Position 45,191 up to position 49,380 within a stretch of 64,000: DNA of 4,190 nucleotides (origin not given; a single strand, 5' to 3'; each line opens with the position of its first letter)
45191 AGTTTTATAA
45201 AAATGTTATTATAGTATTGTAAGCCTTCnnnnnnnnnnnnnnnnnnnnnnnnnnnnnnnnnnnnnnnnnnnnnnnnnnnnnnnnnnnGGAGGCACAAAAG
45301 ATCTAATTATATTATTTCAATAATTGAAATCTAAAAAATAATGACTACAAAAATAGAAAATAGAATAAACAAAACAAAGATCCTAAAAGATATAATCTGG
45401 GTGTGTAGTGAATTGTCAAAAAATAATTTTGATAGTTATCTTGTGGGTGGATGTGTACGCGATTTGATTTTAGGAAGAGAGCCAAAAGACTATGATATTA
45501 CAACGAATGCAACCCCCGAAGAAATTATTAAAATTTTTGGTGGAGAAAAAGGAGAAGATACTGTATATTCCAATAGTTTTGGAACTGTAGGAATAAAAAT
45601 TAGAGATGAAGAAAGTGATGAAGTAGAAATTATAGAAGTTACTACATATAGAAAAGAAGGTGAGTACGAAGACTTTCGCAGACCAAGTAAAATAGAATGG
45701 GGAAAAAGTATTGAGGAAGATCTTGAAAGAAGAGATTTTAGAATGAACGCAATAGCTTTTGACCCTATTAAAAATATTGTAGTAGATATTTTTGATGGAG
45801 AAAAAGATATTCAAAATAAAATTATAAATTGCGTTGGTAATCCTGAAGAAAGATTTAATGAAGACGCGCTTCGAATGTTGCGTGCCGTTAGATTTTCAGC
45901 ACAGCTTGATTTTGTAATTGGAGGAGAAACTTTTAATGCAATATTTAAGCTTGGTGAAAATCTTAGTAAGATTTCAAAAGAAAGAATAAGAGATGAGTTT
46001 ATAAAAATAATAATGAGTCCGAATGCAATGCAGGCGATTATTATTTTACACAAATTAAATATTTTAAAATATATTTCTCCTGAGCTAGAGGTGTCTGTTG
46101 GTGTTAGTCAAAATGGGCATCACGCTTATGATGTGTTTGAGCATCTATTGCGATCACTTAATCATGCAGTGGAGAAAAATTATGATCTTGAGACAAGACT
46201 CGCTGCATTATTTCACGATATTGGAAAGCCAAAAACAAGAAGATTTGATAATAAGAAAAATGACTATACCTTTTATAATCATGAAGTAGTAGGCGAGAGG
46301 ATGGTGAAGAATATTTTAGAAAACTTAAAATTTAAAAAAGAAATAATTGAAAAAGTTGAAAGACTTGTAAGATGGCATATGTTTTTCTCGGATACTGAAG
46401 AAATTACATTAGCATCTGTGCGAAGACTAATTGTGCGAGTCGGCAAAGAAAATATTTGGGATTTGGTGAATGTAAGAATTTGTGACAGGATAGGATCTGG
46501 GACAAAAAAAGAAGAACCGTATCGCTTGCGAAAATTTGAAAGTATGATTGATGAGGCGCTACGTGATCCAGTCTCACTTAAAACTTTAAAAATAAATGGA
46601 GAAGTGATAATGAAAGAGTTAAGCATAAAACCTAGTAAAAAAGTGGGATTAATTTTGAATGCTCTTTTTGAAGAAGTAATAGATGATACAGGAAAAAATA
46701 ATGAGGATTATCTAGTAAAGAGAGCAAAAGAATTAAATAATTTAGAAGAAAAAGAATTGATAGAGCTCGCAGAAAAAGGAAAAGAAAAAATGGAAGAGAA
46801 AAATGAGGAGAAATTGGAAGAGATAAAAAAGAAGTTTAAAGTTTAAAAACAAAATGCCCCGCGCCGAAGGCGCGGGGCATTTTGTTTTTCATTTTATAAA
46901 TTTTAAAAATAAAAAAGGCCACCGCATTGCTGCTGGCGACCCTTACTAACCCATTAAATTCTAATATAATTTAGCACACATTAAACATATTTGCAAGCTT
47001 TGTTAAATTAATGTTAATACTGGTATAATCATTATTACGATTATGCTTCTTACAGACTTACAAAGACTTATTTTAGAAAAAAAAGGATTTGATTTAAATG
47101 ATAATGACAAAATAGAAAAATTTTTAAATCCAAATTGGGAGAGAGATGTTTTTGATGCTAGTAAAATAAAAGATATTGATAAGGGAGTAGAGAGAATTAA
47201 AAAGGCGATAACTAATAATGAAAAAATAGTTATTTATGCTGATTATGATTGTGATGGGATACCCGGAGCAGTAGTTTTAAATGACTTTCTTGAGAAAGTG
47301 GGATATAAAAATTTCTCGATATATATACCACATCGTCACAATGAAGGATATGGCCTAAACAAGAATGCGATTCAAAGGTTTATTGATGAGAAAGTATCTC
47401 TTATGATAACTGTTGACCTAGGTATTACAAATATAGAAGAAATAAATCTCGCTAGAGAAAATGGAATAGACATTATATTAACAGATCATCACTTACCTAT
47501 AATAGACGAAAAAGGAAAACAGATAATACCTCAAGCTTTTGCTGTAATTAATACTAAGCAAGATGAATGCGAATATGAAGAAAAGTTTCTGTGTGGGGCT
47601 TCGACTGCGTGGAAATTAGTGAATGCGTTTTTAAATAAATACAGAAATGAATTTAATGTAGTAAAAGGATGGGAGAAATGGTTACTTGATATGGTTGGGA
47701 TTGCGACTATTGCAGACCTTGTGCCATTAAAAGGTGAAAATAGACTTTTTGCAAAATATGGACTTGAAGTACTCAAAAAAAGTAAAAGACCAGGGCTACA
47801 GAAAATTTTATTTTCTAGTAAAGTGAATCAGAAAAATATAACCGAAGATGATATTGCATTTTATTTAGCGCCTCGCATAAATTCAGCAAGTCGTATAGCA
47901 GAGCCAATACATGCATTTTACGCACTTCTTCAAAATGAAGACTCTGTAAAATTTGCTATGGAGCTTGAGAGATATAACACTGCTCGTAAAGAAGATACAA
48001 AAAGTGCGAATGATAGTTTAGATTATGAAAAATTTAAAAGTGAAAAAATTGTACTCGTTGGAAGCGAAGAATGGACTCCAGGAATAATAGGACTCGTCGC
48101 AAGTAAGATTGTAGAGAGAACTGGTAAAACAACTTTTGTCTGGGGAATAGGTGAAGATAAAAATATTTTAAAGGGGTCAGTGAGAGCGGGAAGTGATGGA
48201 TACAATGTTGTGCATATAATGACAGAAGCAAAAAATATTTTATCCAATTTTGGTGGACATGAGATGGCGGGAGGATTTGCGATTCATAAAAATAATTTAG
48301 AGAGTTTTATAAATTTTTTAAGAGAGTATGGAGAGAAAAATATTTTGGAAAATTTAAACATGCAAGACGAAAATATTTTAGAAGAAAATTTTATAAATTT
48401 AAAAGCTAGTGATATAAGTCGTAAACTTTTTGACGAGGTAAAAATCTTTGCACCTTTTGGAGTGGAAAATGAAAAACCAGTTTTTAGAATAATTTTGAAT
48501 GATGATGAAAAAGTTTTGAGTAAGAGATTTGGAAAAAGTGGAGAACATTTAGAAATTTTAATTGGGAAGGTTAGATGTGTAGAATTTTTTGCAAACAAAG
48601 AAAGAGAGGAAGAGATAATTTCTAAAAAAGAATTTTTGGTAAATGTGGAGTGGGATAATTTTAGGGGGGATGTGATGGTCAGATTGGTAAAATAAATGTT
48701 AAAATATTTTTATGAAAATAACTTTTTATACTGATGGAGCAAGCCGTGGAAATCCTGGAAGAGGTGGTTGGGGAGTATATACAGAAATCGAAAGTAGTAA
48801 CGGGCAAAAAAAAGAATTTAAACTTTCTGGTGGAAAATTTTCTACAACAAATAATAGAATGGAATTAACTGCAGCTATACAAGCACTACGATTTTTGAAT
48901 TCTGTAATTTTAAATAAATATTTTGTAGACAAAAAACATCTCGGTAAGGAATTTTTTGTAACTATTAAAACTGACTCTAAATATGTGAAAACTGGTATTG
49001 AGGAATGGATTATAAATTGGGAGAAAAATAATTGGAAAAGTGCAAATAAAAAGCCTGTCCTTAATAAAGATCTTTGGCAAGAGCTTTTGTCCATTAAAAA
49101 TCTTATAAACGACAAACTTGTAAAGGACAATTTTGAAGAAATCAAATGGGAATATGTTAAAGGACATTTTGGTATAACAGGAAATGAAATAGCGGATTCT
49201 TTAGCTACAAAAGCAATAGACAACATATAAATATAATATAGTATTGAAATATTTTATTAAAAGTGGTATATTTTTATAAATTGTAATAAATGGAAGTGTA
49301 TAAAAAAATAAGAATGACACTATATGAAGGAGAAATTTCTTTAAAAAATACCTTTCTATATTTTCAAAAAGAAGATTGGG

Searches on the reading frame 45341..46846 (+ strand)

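Call 66: search_protein_families(library=pfam, proteins=[window:45341-46846:+], max_evalue=0.0001)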
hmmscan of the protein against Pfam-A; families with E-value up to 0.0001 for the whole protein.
window:45341-46846:+ (501 aa): 4 families
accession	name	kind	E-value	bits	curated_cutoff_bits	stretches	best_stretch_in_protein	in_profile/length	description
PF01743.26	PolyA_pol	-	2.8e-35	121.9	23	1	33-162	2-125/126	Poly A polymerase head domain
PF12627.12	PolyA_pol_RNAbd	-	1.8e-16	60.1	22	1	190-250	1-61/64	Probable RNA and SrmB- binding site of polymerase A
PF01966.28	HD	-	1.1e-13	51.9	22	1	265-356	1-101/116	HD domain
PF13735.12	tRNA_NucTran2_2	-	1.8e-08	34.9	27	1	319-460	21-147/149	tRNA nucleotidyltransferase domain 2 putative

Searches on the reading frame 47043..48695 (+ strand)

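Call 45: search_protein_families(library=pfam, proteins=[window:47043-48695:+], max_evalue=0.001)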
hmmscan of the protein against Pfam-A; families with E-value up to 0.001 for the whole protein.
window:47043-48695:+ (550 aa): 3 families
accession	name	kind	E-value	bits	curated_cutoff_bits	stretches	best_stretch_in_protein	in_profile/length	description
PF01368.27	DHH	-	3.9e-19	69.6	28.1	1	61-200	1-104/125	DHH family, N-terminal domain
PF02272.25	DHHA1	-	1.2e-12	48.6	25.9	1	340-429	9-99/102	DHHA1 domain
PF17768.7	RecJ_OB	-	3.5e-09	37.1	27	1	452-548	4-103/107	RecJ OB domain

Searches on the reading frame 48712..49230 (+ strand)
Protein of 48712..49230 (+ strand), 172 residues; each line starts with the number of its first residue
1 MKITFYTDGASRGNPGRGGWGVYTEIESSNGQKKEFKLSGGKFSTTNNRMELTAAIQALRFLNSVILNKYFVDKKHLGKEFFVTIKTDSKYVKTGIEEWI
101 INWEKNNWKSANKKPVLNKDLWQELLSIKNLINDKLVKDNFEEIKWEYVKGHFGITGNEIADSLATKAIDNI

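Call 66: search_protein_families(library=pfam, proteins=[window:48712-49230:+], max_evalue=0.0001)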
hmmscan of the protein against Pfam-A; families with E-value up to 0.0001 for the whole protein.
window:48712-49230:+ (172 aa): 1 family
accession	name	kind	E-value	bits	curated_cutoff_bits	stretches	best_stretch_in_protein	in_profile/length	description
PF00075.30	RNase_H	-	3.3e-36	125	25.8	1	2-169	3-140/141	RNase H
